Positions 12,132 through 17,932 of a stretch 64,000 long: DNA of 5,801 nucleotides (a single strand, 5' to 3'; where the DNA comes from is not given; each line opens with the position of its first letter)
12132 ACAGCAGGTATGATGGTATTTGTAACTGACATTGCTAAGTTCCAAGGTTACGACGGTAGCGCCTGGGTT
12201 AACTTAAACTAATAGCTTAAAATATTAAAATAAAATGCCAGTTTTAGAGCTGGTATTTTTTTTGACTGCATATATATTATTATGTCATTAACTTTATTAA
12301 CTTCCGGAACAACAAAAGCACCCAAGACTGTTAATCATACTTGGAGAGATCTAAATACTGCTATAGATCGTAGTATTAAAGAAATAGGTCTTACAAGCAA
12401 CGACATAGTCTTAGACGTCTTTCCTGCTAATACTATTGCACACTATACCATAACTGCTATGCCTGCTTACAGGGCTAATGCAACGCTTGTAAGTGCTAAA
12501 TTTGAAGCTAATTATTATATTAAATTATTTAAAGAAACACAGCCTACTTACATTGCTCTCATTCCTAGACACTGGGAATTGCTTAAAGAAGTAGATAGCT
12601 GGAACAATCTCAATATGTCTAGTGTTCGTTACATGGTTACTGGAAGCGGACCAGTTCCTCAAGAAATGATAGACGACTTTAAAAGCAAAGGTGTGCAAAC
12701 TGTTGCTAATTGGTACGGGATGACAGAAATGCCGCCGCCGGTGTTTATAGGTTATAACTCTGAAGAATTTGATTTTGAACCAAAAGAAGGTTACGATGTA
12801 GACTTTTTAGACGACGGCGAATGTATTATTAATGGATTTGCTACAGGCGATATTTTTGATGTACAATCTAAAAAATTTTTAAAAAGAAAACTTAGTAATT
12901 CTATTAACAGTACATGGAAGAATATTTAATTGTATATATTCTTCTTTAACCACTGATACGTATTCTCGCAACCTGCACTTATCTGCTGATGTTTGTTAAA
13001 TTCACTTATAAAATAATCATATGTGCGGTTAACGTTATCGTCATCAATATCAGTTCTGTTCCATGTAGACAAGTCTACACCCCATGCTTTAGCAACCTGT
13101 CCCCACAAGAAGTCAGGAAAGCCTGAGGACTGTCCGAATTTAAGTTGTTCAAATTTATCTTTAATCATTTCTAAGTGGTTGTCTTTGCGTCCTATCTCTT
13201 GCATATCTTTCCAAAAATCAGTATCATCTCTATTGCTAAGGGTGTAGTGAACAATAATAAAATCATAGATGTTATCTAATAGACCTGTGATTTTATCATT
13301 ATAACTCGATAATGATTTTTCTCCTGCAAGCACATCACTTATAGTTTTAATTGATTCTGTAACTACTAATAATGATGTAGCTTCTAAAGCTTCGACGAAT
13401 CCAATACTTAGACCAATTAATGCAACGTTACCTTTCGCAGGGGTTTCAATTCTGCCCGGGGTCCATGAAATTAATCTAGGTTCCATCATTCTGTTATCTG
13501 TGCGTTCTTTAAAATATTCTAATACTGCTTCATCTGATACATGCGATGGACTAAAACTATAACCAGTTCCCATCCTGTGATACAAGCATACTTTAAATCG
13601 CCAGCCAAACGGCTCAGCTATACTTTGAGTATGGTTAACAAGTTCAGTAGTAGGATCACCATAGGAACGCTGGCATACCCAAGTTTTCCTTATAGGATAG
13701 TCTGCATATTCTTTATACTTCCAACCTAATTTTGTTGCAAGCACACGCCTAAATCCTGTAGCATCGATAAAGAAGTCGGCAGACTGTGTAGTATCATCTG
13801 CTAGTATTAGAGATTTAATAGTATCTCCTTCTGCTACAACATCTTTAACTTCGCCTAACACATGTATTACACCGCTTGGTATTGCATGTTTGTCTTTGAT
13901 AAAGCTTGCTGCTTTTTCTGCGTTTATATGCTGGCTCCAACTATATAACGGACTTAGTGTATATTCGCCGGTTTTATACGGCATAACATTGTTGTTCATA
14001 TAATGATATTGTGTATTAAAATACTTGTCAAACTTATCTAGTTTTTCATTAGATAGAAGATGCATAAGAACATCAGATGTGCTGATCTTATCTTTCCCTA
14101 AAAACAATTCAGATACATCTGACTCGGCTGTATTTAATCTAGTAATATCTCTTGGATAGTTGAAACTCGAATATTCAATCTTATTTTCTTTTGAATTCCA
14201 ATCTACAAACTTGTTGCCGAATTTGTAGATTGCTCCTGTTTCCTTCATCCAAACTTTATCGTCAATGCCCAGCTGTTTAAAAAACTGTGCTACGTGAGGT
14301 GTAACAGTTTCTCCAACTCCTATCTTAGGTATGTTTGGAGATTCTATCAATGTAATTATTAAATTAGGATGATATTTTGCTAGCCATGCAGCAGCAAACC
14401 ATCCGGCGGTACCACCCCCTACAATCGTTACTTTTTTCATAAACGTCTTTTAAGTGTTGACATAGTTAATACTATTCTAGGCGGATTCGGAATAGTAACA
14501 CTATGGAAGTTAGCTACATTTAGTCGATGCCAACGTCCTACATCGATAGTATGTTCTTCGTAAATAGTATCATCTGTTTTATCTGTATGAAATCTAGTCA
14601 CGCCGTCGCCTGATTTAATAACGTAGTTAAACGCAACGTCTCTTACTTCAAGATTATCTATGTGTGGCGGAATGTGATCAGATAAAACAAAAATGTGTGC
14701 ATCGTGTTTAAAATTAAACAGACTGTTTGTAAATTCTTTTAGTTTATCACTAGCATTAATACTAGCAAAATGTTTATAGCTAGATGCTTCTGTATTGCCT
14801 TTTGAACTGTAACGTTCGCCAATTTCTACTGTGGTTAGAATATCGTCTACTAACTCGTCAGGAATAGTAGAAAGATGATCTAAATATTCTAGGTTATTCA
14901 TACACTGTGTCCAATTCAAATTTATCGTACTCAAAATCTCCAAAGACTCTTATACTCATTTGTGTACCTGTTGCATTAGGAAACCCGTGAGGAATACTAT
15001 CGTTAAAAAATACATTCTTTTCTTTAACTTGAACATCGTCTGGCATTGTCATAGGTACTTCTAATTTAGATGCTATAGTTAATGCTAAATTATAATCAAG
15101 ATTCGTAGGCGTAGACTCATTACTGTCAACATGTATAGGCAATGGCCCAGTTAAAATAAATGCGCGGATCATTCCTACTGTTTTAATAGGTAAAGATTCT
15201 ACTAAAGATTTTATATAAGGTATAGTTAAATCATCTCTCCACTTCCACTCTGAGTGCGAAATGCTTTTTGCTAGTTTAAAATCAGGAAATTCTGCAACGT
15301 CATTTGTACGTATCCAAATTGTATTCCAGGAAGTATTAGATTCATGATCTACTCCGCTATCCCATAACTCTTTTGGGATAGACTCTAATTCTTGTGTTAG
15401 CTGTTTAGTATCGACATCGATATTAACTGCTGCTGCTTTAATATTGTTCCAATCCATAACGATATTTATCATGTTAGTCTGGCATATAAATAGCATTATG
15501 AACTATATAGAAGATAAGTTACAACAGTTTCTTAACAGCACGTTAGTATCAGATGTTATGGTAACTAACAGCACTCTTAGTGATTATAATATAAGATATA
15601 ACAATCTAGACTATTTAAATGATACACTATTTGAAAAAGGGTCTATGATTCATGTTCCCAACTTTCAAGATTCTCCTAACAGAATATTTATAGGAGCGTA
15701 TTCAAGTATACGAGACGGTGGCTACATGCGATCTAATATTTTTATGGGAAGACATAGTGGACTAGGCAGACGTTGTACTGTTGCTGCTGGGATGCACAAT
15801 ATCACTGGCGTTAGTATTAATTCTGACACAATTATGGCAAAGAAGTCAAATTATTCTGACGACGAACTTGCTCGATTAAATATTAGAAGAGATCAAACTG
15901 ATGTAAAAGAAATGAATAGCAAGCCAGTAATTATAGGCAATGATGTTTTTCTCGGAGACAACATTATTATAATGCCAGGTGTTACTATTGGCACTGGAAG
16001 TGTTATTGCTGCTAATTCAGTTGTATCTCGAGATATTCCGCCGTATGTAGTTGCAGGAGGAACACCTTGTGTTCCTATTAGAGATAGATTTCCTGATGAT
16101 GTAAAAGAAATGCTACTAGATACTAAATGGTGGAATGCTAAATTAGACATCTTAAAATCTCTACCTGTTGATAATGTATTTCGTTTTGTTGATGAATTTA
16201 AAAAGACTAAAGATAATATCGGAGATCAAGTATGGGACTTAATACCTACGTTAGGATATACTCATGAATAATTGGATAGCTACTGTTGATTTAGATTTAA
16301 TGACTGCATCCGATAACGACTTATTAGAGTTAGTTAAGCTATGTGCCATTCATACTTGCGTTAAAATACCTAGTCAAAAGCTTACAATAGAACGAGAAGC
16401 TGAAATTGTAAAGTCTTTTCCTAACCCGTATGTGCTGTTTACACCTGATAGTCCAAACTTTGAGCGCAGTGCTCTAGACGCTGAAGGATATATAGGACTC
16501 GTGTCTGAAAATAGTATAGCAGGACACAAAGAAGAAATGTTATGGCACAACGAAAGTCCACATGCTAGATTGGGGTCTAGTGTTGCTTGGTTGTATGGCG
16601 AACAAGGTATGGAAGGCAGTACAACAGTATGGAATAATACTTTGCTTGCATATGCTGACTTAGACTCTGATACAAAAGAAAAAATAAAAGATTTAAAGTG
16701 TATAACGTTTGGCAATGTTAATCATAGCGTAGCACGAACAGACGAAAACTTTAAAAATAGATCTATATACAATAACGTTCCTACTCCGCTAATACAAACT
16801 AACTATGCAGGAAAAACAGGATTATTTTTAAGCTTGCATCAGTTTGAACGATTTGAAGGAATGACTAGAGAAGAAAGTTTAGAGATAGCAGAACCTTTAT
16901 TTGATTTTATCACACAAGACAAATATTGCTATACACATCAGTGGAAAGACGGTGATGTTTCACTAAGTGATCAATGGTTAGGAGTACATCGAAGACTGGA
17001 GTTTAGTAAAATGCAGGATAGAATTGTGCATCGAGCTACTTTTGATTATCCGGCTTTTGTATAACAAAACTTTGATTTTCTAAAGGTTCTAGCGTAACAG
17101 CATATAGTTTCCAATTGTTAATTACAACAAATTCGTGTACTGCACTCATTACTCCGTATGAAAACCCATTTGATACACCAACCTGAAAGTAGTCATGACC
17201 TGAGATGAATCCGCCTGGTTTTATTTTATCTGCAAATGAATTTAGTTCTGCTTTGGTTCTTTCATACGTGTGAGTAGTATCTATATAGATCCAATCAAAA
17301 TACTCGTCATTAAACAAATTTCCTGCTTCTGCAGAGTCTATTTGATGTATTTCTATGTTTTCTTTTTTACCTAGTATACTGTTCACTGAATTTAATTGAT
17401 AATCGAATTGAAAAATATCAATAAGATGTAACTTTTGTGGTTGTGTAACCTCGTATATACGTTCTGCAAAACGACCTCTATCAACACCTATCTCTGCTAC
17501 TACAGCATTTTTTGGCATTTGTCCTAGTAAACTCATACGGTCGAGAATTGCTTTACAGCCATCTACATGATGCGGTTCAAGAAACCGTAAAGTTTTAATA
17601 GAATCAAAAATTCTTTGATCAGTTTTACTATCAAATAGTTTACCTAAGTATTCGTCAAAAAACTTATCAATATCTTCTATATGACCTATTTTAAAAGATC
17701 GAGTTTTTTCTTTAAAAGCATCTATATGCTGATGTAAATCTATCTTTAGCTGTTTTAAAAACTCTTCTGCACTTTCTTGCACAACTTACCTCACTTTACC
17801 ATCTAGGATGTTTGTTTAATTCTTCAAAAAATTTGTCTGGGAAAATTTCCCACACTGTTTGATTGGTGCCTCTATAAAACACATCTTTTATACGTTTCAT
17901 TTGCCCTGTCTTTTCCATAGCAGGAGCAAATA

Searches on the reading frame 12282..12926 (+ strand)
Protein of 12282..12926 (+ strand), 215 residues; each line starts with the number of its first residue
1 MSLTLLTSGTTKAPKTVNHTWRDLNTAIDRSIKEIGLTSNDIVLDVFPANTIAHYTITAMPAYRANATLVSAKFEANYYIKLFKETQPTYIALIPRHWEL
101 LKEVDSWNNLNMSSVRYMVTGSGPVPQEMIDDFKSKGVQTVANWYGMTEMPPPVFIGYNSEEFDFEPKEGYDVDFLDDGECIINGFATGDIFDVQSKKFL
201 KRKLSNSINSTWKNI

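Call 31: search_protein_families(library=pfam, proteins=[window:12282-12926:+], max_evalue=1)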
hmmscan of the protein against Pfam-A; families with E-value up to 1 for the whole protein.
window:12282-12926:+ (215 aa): 1 family
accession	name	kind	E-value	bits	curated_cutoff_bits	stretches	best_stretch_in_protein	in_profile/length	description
PF00501.34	AMP-binding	-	9.3e-20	71.2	29.9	1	6-156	169-330/384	AMP-binding enzyme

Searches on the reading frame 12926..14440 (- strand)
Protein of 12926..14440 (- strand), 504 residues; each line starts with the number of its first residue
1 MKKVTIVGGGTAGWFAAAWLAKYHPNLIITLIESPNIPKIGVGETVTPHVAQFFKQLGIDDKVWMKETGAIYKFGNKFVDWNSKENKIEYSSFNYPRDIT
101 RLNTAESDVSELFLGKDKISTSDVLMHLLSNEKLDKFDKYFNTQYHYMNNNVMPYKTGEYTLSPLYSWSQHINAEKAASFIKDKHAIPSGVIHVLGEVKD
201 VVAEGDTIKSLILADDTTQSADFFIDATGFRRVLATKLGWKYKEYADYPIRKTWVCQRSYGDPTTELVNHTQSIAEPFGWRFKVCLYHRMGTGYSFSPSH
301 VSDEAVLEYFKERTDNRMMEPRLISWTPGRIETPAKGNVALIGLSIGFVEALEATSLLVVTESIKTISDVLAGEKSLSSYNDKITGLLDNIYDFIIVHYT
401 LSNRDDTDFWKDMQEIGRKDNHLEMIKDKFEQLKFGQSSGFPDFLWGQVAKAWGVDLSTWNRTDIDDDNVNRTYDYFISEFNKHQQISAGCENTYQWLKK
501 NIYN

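Call 12: search_protein_families(library=pfam, proteins=[window:12926-14440:-], max_evalue=0.001)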
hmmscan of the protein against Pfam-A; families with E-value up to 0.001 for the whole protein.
window:12926-14440:- (504 aa): 2 families
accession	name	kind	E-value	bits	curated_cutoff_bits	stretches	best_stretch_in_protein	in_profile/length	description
PF04820.20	Trp_halogenase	-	5e-83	279.9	21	1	3-429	1-419/458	Tryptophan halogenase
PF07992.20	Pyr_redox_2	-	0.00021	21.3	26.1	0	3-58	2-57/291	Pyridine nucleotide-disulphide oxidoreductase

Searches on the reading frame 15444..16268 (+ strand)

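Call 3: search_protein_families(library=pfam, proteins=[window:15444-16268:+], max_evalue=0.01)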
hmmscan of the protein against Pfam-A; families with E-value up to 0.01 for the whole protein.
window:15444-16268:+ (275 aa): 2 families
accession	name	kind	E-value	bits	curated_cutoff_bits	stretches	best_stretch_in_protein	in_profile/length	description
PF00132.30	Hexapep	-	2.2e-09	37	27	1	162-195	2-35/36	Bacterial transferase hexapeptide (six repeats)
PF14602.12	Hexapep_2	-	6.7e-09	35.8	27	1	161-195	1-33/34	Hexapeptide repeat of succinyl-transferase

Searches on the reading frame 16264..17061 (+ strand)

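Call 3: search_protein_families(library=pfam, proteins=[window:16264-17061:+], max_evalue=0.01)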
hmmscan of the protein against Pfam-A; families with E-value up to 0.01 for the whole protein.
window:16264-17061:+ (266 aa): 1 family
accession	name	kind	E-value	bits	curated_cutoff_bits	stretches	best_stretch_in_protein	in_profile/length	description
PF02668.22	TauD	-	5.1e-23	82.8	27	1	8-259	14-267/267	Taurine catabolism dioxygenase TauD, TfdA family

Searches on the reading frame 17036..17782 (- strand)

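Call 3: search_protein_families(library=pfam, proteins=[window:17036-17782:-], max_evalue=0.01)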
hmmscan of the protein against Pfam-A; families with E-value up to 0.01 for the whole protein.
window:17036-17782:- (248 aa): 1 family
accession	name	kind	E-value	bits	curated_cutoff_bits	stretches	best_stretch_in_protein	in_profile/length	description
PF13578.12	Methyltransf_24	-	1.2e-13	52.3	26.3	1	97-198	2-105/105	Methyltransferase domain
